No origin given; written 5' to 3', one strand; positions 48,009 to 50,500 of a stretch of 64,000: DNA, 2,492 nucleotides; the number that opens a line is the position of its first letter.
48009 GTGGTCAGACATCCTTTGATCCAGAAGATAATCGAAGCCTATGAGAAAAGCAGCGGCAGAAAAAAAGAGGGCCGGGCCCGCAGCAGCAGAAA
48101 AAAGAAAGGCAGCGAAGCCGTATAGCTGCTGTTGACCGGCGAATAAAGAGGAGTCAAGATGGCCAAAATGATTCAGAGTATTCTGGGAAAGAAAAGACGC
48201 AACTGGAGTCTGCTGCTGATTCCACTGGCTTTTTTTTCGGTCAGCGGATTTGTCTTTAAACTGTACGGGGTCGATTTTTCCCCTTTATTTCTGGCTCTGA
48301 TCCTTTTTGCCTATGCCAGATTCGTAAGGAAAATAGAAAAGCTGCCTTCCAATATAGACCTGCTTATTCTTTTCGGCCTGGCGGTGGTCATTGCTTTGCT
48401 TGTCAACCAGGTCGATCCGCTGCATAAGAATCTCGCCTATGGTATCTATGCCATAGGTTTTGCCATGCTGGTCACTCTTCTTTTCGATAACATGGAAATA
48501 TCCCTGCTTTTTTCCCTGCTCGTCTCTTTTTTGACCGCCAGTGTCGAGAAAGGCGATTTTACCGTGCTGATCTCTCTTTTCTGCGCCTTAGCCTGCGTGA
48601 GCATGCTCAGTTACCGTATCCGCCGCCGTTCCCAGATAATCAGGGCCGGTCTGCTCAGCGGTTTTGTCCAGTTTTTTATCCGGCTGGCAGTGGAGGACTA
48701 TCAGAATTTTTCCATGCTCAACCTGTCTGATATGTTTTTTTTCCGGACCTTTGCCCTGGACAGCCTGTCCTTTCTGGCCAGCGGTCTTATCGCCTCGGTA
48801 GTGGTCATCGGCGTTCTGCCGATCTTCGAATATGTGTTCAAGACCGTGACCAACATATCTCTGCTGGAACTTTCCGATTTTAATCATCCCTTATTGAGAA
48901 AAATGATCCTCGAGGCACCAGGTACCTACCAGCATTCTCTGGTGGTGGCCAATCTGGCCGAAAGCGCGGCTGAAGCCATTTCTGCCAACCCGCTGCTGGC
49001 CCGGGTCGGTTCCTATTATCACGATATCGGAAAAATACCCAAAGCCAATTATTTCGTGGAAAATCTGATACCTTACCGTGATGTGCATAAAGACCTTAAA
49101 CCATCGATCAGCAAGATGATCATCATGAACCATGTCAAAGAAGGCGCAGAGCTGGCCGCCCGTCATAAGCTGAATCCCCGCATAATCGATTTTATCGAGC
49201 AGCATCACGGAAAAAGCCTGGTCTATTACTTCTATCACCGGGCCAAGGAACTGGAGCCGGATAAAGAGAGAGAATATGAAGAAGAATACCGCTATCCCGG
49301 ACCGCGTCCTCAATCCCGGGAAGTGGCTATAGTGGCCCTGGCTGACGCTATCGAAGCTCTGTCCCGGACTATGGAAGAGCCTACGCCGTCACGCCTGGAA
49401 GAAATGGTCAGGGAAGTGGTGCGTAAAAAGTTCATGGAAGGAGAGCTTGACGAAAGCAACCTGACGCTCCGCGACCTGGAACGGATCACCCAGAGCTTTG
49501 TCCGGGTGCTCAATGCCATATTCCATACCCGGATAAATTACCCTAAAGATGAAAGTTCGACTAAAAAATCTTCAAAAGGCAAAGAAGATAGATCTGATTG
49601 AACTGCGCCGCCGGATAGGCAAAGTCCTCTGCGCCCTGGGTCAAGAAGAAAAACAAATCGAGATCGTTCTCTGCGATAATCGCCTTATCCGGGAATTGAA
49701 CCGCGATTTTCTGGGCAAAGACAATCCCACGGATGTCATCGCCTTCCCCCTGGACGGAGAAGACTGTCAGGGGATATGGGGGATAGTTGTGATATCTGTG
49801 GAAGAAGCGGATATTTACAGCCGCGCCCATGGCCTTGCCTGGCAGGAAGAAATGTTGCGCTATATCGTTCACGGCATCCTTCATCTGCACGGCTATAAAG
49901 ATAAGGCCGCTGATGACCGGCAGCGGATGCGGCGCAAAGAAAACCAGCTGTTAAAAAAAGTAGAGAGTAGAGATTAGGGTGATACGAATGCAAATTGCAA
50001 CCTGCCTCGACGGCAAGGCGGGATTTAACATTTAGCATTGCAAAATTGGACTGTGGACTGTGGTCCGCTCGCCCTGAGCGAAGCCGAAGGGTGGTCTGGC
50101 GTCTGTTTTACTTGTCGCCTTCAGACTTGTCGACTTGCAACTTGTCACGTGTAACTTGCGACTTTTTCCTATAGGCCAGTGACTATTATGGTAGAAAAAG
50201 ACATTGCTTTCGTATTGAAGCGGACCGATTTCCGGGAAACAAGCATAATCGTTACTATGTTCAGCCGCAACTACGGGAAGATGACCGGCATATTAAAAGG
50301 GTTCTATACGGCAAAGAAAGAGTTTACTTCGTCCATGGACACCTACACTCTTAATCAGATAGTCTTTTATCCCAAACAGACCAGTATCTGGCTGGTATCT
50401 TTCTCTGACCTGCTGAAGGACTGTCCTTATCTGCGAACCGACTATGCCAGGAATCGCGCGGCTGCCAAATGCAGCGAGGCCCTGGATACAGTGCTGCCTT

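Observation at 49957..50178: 200 nt ybeY-recO spacer with three different repeat motifs and a module that starts inside the ybeY C-terminus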

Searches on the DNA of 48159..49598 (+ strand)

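Call 78: search_rna_families(sources=[L006, L028, L022, L021, L001, L013, L007], threshold=gathering)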
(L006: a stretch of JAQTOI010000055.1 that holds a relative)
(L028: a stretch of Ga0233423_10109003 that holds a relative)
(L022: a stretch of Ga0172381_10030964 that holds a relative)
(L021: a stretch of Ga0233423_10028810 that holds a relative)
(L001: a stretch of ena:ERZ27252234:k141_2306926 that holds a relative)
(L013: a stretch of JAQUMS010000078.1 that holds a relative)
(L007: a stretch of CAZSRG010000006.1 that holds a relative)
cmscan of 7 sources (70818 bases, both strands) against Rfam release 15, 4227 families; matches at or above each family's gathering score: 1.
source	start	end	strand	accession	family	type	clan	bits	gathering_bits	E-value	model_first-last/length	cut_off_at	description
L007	20849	20999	+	RF00174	Cobalamin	Cis-reg; riboswitch;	CL00101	33.6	31.5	9.1e-05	1-189/189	no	Cobalamin riboswitch aptamer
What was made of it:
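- Tried and rejected: Rfam on seven related loci found only a cobalamin riboswitch in L007 (call 78).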

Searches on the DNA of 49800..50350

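Call 4: search_rna_families(source=window, start=49800, end=50350, threshold=evalue, max_evalue=10, show_alignments=3)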
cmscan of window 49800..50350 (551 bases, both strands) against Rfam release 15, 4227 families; matches with E-value up to 10: 3.
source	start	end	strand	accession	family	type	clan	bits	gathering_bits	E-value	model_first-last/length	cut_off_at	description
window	49836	49894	+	RF04283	mir-3135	Gene; miRNA;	-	17.7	80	1.8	1-68/68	no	mir-3135 microRNA precursor family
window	49856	49902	-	RF01361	CRISPR-DR48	Gene; CRISPR;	-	17.2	50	3.6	1-37/37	no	CRISPR RNA direct repeat element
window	49906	49952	+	RF01136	sR28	Gene; snRNA; snoRNA; CD-box;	-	10.2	39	5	1-55/55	no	Small nucleolar RNA sR28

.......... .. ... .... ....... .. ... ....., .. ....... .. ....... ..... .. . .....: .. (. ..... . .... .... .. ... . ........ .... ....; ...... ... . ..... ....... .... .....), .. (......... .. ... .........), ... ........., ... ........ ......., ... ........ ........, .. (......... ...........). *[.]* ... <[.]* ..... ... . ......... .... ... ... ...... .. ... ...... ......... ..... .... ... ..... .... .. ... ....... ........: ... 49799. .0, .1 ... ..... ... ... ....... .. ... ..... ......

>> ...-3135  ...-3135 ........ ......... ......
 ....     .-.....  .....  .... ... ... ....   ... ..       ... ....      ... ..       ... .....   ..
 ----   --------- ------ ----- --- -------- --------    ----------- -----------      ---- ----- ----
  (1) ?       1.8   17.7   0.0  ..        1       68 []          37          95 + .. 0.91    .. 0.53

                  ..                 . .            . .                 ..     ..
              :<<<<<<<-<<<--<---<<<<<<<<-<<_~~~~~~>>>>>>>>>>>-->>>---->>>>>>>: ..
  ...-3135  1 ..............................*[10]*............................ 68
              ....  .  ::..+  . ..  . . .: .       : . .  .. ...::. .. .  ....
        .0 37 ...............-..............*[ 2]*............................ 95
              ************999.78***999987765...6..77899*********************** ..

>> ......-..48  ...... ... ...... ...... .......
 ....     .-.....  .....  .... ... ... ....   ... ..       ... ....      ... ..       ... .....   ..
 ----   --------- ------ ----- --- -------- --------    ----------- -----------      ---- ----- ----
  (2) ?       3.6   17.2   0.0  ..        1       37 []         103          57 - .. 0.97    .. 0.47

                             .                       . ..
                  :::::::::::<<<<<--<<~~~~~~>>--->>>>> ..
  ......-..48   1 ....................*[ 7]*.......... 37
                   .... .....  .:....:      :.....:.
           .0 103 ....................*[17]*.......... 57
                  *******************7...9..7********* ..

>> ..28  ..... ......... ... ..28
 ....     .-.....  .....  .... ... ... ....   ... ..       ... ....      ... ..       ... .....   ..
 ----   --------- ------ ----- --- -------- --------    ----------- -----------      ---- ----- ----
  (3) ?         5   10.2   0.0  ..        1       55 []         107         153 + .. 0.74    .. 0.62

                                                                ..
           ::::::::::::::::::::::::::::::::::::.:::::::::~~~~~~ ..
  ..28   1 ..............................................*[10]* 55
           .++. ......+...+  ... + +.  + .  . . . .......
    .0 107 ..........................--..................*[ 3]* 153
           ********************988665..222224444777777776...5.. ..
